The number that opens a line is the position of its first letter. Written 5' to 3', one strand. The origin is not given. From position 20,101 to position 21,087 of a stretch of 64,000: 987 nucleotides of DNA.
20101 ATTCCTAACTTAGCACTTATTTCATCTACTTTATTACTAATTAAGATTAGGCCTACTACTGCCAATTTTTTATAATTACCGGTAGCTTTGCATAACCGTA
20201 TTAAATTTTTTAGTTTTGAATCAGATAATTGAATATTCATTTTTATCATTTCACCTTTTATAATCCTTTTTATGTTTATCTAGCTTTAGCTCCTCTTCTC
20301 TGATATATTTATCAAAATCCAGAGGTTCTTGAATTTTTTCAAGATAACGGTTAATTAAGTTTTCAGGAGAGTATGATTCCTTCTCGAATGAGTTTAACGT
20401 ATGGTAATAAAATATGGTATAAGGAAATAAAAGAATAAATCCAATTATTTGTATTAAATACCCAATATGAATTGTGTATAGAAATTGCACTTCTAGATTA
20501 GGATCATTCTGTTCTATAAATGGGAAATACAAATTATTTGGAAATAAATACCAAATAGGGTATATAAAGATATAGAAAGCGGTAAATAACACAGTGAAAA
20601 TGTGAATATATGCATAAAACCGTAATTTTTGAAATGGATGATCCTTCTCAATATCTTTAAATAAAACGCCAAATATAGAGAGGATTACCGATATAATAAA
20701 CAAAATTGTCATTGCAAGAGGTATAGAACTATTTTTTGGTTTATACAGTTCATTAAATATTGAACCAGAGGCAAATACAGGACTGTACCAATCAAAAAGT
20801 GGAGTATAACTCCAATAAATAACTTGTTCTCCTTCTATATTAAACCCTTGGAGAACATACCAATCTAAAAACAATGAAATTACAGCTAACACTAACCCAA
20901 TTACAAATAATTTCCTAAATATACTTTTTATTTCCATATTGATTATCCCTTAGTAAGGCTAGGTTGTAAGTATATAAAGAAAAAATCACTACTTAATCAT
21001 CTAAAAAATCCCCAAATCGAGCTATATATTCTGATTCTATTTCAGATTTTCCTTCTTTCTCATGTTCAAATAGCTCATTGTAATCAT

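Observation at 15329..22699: Tightly packed membrane cluster around a VirB4/HerA-like translocase plus an HhH DNA-binding membrane protein: candidate uncharacterised DNA-transfer/uptake-type apparatus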

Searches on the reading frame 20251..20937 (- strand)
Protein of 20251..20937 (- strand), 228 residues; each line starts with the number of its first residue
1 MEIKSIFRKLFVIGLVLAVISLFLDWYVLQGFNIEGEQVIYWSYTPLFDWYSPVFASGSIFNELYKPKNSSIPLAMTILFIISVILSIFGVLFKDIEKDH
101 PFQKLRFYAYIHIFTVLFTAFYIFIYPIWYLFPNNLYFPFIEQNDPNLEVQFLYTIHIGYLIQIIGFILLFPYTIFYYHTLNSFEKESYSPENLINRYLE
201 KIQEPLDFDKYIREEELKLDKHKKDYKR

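Call 3: search_protein_families(library=pfam, proteins=[window:20251-20937:-], max_evalue=1)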
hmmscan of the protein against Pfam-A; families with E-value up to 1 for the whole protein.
window:20251-20937:- (228 aa): 4 families
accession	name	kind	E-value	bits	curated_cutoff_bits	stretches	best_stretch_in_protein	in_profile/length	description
PF00689.26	Cation_ATPase_C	-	0.00014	22.2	27.3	1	6-123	50-136/175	Cation transporting ATPase, C-terminus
PF11188.13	DUF2975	-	0.49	10.8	27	1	75-170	24-110/130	Protein of unknown function (DUF2975)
PF11744.14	ALMT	-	0.62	9.3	20.6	1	150-207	148-209/471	Aluminium activated malate transporter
PF20517.3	TMEM127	-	0.7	10.4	25.3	1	77-132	14-67/113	Transmembrane protein 127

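Call 4: search_protein_families(library=ncbifam, proteins=[window:20251-20937:-], max_evalue=1)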
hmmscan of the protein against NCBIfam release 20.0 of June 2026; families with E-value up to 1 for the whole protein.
window:20251-20937:- (228 aa): 3 families
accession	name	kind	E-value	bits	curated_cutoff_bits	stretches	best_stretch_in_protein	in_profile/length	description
NF010229.0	PRK13682.1-4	equivalog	0.033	14.2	52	1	6-24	30-48/53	hypothetical protein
NF040557.1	CAS_Csx27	equivalog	0.25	11.3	65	1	140-216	37-112/223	type VI-B CRISPR accessory protein Csx27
NF040511.1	membrane_GPGG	equivalog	0.33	10.9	33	0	77-92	3-18/47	GPGG-motif small membrane protein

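Call 6: search_protein_families(library=padloc, proteins=[window:20251-20937:-], max_evalue=1)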
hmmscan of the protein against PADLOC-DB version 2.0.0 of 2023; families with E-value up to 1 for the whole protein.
window:20251-20937:- (228 aa): 0 families

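Call 7: search_protein_families(library=phrogs, proteins=[window:20251-20937:-], max_evalue=1)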
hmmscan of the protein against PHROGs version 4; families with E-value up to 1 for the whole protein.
window:20251-20937:- (228 aa): 1 family
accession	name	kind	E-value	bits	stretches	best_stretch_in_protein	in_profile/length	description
phrog_35662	-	unknown function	0.62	11.5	1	147-188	35-76/95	-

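Call 90: search_solved_structures(query=A9, max_evalue=10, show_alignments=1)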
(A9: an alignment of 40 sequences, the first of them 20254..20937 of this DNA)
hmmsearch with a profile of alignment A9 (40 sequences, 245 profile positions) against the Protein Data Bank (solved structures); distinct sequences matched with E-value up to 10: 6.
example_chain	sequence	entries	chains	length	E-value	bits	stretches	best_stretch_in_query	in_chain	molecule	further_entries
7e33_R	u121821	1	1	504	0.22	14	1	77-179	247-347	Soluble cytochrome b562,5-hydroxytryptamine receptor 1E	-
8uh3_D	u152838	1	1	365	0.37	13.3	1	77-179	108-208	5-hydroxytryptamine receptor 1E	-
8ugy_R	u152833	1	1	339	0.88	12.1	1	77-179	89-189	5-hydroxytryptamine receptor 1E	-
8fg6_B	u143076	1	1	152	1.1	11.7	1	181-230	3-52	C104.1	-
6lp3_A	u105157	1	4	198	3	10.3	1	183-229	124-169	Uncharacterized protein YMR124W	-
9tlw_A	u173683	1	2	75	3.1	10.3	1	192-237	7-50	Sc-apCC-2-MCL-1-4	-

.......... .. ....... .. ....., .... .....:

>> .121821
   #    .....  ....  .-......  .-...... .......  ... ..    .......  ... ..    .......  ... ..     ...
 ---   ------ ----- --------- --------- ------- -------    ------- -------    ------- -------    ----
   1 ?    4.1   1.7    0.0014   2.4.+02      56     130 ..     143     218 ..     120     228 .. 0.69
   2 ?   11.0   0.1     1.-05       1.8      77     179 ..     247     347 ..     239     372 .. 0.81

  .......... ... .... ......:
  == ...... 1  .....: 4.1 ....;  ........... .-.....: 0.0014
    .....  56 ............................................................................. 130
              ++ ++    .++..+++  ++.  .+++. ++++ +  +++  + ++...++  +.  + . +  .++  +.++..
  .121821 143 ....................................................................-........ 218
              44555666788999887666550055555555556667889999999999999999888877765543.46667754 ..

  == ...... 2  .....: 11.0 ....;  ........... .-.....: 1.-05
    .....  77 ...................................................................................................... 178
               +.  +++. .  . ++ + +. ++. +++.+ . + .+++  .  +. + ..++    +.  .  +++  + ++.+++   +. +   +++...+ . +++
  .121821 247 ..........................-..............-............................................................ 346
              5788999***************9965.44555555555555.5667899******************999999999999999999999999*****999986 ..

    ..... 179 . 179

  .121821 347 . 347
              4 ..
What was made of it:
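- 20251..20937 (-): 228-aa four-TM membrane protein ('TM228') with a conserved aromatic outside loop and a cytoplasmic charged tail. No PDB or Pfam relative (calls 3, 90).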
